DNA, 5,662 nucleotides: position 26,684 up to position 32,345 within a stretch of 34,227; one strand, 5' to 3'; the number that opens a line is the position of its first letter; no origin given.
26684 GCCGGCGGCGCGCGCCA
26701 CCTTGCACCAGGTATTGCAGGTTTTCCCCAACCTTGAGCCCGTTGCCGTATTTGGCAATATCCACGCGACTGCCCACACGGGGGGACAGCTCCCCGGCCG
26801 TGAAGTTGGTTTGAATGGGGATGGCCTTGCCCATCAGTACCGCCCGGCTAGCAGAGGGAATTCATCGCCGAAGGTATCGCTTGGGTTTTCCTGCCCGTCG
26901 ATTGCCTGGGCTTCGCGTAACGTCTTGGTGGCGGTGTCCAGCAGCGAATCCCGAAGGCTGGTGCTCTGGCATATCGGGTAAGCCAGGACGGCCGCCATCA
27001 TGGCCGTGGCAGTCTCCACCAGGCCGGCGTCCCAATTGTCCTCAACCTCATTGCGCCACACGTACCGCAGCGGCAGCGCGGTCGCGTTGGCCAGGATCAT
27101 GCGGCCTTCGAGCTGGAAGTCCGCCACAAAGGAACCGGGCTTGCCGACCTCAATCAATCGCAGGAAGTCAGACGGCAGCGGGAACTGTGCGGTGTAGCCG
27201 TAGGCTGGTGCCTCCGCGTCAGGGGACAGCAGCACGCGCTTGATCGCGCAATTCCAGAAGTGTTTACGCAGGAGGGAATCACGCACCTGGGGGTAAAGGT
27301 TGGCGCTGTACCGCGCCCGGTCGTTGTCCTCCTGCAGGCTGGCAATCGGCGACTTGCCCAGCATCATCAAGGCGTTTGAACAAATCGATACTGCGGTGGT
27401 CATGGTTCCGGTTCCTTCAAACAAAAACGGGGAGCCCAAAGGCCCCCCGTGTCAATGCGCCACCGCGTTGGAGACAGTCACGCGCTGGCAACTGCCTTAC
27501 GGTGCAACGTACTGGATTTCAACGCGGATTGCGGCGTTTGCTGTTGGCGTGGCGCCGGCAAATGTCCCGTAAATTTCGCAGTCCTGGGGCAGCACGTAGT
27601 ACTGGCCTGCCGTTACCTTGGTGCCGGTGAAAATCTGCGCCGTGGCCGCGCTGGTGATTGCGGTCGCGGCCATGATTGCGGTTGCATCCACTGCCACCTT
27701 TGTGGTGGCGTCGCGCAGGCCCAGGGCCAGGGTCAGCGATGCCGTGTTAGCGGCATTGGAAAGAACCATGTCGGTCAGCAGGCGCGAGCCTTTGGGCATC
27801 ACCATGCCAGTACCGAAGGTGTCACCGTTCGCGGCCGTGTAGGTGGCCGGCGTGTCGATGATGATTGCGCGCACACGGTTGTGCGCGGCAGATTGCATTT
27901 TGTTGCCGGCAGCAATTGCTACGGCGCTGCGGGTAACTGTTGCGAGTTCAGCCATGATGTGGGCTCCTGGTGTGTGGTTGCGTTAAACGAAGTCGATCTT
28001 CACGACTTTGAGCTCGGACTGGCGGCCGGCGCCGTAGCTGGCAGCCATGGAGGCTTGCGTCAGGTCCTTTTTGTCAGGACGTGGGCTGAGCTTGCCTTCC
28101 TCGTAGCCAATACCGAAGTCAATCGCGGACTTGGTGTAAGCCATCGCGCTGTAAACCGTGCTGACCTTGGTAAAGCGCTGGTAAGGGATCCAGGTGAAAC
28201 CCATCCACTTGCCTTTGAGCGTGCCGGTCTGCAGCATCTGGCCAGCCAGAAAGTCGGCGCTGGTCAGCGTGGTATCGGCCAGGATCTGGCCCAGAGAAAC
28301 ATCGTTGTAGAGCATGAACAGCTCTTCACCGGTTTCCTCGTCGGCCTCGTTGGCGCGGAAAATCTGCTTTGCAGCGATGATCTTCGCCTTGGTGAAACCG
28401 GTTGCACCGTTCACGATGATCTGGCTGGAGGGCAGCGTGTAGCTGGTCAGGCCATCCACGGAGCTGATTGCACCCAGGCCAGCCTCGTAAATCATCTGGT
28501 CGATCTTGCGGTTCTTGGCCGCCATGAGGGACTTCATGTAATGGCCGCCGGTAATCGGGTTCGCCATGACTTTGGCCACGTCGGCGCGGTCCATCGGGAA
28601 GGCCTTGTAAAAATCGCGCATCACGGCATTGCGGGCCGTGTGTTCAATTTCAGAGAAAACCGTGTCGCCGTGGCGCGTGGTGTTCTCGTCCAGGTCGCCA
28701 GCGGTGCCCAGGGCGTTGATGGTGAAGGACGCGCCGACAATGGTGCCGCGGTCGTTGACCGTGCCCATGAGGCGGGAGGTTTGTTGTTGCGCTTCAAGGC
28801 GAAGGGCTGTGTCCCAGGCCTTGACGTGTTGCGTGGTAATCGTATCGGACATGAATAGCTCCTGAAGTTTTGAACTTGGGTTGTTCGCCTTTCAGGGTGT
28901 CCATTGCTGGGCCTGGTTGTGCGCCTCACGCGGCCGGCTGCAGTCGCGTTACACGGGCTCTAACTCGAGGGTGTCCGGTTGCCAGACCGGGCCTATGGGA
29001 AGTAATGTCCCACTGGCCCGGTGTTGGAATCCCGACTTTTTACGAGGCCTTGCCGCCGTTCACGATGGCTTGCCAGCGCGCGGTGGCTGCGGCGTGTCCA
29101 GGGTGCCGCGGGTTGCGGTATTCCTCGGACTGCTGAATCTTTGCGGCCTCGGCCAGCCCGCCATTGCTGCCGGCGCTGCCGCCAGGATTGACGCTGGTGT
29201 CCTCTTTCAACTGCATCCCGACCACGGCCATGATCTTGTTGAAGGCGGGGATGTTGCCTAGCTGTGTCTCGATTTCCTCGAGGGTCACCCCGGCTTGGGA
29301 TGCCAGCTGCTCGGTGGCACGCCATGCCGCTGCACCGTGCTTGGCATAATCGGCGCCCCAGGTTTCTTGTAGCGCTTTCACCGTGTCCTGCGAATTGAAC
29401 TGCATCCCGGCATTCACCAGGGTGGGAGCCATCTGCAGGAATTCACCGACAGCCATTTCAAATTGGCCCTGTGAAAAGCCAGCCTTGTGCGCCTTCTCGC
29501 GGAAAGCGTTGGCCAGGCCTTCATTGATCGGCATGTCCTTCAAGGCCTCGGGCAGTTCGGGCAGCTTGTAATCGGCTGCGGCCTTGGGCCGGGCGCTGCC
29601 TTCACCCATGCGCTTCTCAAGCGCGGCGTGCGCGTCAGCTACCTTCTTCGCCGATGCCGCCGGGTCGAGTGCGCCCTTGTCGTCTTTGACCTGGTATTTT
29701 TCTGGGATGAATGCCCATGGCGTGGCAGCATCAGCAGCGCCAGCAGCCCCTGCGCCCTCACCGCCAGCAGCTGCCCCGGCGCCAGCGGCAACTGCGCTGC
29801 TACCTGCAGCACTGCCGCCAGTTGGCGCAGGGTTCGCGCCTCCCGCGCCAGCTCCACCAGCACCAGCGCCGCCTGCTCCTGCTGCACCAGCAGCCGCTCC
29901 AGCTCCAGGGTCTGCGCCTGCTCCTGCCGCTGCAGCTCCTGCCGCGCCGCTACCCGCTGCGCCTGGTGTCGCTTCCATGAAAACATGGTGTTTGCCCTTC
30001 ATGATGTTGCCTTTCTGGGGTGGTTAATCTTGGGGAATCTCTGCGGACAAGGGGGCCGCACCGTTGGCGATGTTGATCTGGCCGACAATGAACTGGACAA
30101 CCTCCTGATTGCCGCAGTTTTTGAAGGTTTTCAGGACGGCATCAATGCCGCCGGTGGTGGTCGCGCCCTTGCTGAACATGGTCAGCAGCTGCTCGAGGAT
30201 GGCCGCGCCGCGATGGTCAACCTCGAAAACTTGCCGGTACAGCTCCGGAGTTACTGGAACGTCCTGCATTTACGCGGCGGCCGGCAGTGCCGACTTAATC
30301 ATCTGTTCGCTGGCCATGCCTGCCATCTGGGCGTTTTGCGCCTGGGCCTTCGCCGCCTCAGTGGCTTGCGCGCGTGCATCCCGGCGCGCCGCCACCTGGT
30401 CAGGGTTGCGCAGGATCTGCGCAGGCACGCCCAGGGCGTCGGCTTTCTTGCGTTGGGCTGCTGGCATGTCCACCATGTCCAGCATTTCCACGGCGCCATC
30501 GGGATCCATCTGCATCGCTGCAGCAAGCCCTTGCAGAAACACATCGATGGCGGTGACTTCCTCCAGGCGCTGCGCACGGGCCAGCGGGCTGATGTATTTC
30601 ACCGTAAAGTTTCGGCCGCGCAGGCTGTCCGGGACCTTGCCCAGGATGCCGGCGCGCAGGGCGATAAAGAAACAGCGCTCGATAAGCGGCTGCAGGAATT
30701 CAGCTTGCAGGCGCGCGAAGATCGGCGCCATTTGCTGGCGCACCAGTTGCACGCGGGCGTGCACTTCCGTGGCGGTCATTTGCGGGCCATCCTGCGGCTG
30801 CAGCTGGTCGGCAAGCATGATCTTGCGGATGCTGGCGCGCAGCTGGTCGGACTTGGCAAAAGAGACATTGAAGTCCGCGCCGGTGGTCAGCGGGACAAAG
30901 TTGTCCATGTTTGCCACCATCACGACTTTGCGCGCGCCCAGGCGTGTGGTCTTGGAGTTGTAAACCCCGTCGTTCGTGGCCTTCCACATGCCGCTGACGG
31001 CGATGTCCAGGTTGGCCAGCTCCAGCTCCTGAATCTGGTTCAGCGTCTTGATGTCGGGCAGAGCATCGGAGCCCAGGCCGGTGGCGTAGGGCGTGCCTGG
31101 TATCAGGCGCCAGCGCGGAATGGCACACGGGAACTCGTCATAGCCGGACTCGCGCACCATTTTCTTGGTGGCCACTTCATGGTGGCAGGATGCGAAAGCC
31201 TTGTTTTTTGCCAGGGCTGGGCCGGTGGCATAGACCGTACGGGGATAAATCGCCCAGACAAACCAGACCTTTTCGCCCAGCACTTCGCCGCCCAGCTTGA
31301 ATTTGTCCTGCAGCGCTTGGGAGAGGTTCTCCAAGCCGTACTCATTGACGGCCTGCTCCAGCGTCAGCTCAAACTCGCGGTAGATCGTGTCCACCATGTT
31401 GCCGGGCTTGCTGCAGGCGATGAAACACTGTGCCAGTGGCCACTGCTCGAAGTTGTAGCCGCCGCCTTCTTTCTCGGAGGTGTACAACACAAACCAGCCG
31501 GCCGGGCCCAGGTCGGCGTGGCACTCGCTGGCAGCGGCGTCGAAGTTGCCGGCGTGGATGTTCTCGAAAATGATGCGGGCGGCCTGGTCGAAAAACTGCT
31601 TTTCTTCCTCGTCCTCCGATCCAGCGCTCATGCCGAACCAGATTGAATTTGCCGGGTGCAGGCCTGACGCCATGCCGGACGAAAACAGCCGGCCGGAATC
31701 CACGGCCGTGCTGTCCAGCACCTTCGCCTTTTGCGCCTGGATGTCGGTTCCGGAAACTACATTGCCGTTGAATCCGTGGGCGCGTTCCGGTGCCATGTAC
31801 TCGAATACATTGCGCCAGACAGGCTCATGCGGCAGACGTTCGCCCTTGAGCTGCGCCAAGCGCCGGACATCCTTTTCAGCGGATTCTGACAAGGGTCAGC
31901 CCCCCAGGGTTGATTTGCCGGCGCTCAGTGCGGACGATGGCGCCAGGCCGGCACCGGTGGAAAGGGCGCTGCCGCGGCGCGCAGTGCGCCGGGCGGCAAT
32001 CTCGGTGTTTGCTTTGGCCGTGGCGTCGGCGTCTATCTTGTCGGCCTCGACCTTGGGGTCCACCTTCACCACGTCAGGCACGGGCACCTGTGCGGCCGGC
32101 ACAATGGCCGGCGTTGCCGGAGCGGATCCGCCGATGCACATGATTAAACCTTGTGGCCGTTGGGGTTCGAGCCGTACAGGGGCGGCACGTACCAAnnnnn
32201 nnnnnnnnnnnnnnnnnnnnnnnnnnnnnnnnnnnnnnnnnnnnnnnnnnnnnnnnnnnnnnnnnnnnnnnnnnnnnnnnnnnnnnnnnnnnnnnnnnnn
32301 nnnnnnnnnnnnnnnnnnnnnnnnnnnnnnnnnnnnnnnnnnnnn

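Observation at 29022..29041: A 20-nt motif repeated three times at T7 class-III-promoter-like positions in a phage without an RNA polymerase gene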

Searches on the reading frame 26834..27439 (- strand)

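Call 9: search_protein_families(library=phrogs, proteins=[window:26834-27439:-], max_evalue=0.01)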
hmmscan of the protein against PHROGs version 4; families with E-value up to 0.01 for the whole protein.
window:26834-27439:- (201 aa): 2 families
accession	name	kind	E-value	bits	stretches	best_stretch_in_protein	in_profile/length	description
phrog_394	-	tail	4e-50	170.9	1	13-193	1-181/190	tail protein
phrog_9239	-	tail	2.8e-13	50.2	1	13-184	1-173/741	tail tubular protein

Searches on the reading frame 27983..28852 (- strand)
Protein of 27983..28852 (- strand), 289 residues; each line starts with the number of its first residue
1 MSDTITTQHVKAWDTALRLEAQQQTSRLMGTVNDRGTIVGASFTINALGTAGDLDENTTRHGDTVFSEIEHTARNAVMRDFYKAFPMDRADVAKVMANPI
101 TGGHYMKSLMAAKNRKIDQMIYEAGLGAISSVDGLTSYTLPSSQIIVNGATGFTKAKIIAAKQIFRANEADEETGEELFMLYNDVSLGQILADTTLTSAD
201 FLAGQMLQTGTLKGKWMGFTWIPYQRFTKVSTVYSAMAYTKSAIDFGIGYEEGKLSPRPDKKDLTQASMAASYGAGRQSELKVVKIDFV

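Call 8: search_protein_families(library=phrogs, proteins=[window:27983-28852:-], max_evalue=0.01)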
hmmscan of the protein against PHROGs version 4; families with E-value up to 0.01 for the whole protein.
window:27983-28852:- (289 aa): 2 families
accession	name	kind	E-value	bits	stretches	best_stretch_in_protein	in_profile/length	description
phrog_3437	-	head and packaging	6.4e-75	253.1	1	1-288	3-291/294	major head protein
phrog_267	-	head and packaging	9.5e-11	42.5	1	19-247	50-284/410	major head protein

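Call 12: search_dna_similar(query=window:27983-28852:-, collection=phages, mode=protein, max_rows=25)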
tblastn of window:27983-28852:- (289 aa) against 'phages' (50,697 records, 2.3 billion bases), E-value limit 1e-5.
Records with a match: 27; places in all: 27; records where one place covers at least 80% of the query: 27.
Best place of each record, by identity: <60% 27.
By first word of the organism name: Pelagibacter 8; Caudoviricetes 5; Acinetobacter 4; Yersinia 3; Ralstonia 3; Alcaligenes 1; Escherichia 1; Bacteriophage 1; Vibrio 1.
By host as written in the record: - 9; Candidadtus Pelagibacter sp. HTCC1062 2; Candidatus Pelagibacter ubique HTCC1062 2; Candidatus Pelagibacter sp. HTCC1062 2; Yersinia enterocolitica JL2002-6 1; Yersinia enterocolitica JL2004-21 1; Yersinia enterocolitica LN1996-YE105.5R 1; Acinetobacter sp. 1; and 8 more.
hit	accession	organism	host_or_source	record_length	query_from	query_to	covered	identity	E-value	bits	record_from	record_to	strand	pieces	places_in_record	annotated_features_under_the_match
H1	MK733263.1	Yersinia phage YeP5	Yersinia enterocolitica JL2002-6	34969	3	289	99%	45.3%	2e-67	233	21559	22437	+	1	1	hypothetical protein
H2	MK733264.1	Yersinia phage YeP6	Yersinia enterocolitica JL2004-21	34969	3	289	99%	45.3%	2e-67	233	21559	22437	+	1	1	hypothetical protein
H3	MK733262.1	Yersinia phage YeP4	Yersinia enterocolitica LN1996-YE105.5R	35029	3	289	99%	45.3%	2e-67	233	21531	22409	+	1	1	hypothetical protein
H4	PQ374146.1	Acinetobacter phage TPWB-05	Acinetobacter sp.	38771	3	289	99%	41.3%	1e-56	202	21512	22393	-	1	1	major head protein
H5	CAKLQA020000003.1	Acinetobacter phage MD-2021a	not known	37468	5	289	99%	38.7%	6e-48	176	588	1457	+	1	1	Uncharacterised protein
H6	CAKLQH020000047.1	Acinetobacter phage MD-2021a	not known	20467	3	289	99%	38.3%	4e-54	194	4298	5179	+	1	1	Uncharacterised protein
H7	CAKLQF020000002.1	Acinetobacter phage MD-2021a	not known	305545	3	289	99%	38.3%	4e-54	194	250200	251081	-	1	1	Uncharacterised protein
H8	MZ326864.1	Alcaligenes phage Piluca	Alcaligenes faecalis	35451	3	289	99%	36.9%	5e-52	188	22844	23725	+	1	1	major capsid protein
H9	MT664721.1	Escherichia phage vB_EcoM_APEC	Escherichia coli APEC O78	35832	2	289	100%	36.5%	2e-42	160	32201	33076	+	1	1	major capsid protein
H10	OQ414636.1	Pelagibacter phage EXVC032P Baldr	Candidadtus Pelagibacter sp. HTCC1062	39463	1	286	99%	31.1%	4e-21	99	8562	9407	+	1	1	major capsid protein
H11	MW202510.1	Caudoviricetes sp.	Manatee Spring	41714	1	286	99%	29.4%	2e-22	102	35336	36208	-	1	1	major capsid proteiN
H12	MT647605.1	Pelagibacter phage Lederberg EXVC029P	Candidatus Pelagibacter ubique HTCC1062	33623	1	286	99%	29.1%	2e-19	94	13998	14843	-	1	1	putative major capsid protein | hypothetical protein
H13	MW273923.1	Pelagibacter phage HTVC035P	Candidatus Pelagibacter sp. HTCC1062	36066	1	286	99%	28.1%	7e-18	89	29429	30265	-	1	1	putative major capsid protein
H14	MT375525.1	Pelagibacter phage Greip EXVC021P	Candidatus Pelagibacter ubique HTCC1062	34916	1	286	99%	27.3%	4e-15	81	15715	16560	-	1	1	major capsid protein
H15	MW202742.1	Caudoviricetes sp.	Manatee Spring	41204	1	286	99%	27.3%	8e-17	86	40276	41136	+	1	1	putative major capsid protein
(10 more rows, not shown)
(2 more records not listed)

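Call 13: find_related_loci(query=window:27983-28852:-, collection=viral_contigs, flank=10000)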
Query window:27983-28852:- (289 aa) in viral_contigs; peptide patterns used: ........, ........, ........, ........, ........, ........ (x = any residue, [..] = any of these).
51 stretches matched a pattern; 49 encode a relative of the query (tblastn E <= 1e-3); 49 distinct loci.
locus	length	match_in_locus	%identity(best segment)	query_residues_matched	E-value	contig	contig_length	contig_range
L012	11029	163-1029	91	1-289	0e+0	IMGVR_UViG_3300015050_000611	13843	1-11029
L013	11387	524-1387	69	1-288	8e-135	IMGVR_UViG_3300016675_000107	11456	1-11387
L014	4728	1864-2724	63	1-288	5e-118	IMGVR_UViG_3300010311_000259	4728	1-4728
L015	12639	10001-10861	62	1-288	4e-117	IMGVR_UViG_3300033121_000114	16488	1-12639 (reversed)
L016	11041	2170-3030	63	1-288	3e-117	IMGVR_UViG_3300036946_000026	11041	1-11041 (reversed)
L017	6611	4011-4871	63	1-288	3e-117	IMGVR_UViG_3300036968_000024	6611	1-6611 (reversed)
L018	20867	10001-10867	60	1-288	1e-116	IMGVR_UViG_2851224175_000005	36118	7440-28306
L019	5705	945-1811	60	1-288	8e-117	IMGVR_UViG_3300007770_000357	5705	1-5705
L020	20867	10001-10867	60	1-288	1e-116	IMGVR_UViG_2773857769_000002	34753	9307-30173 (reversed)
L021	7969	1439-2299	63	1-288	1e-116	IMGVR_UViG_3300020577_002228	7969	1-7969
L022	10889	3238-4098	59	1-288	3e-112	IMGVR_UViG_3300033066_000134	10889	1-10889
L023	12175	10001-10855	61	3-288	2e-111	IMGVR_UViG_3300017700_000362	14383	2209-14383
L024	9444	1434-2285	60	4-288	8e-109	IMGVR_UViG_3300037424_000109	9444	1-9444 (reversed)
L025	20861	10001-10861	57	1-288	2e-107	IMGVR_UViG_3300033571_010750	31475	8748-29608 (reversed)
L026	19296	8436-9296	53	1-289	2e-93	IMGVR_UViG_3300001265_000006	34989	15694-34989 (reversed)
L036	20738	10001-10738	40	1-251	2e-48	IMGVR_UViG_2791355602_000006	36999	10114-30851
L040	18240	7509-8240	41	1-249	4e-48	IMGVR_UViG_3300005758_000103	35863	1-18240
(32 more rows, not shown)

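Call 26: search_protein_families(library=pfam, proteins=[L036:3371-3757:+], max_evalue=0.05)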
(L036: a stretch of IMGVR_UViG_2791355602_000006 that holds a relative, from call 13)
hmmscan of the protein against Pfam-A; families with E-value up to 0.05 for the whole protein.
L036:3371-3757:+ (128 aa): 0 families

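Call 61: search_protein_families(library=ncbifam, proteins=[L036:3371-3757:+, L040:3665-3946:+], max_evalue=1)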
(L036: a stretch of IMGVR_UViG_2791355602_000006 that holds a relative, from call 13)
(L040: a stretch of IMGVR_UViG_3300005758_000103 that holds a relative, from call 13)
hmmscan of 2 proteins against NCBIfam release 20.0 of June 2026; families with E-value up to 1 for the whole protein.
L036:3371-3757:+ (128 aa): 0 families

L040:3665-3946:+ (93 aa): 0 families

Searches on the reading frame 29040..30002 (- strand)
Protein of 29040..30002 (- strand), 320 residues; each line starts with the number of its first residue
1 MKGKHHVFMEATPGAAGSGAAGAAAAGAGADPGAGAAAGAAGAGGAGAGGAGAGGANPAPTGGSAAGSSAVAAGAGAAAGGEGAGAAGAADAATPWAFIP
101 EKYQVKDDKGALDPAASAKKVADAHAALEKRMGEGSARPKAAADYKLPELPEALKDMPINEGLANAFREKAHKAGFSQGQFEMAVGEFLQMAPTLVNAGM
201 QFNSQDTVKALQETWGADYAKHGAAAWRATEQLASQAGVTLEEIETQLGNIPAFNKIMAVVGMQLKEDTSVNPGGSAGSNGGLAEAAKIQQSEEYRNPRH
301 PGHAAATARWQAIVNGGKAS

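Call 8: search_protein_families(library=phrogs, proteins=[window:29040-30002:-], max_evalue=0.01)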
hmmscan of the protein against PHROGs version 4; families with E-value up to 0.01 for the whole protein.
window:29040-30002:- (320 aa): 2 families
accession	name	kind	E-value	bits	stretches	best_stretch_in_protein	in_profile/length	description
phrog_3742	-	unknown function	2.7e-27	97.4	1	73-312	20-280/287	-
phrog_458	-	other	0.0076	17.2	0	72-281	33-235/246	protease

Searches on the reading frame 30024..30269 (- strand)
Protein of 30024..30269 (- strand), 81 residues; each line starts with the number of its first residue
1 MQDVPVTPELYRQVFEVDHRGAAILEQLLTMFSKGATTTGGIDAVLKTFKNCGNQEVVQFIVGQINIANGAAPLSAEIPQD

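Call 8: search_protein_families(library=phrogs, proteins=[window:30024-30269:-], max_evalue=0.01)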
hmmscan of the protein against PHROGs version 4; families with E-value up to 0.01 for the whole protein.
window:30024-30269:- (81 aa): 2 families
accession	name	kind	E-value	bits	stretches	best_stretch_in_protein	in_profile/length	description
phrog_5977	-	unknown function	2.2e-11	44.6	1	4-70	11-74/86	-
phrog_19360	-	unknown function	2.8e-08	35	1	5-70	90-151/161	-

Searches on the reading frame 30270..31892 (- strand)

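Call 8: search_protein_families(library=phrogs, proteins=[window:30270-31892:-], max_evalue=0.01)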
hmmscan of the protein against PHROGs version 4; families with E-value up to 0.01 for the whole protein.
window:30270-31892:- (540 aa): 4 families
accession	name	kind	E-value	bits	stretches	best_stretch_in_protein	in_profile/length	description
phrog_332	-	connector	4.3e-136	455.5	1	1-530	7-544/560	head-tail adaptor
phrog_21643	-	unknown function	1.6e-51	176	1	283-531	3-249/268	-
phrog_21528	-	unknown function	1.2e-39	137.1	1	5-219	3-217/224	-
phrog_449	-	connector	2.9e-27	96.3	1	92-531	99-512/520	head-tail adaptor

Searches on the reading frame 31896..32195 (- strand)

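Call 8: search_protein_families(library=phrogs, proteins=[window:31896-32195:-], max_evalue=0.01)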
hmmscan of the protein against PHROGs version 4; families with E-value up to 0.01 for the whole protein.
window:31896-32195:- (99 aa): 1 family
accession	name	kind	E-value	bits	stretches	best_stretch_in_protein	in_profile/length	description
phrog_9015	-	unknown function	0.0024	19.5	1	45-99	29-78/79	-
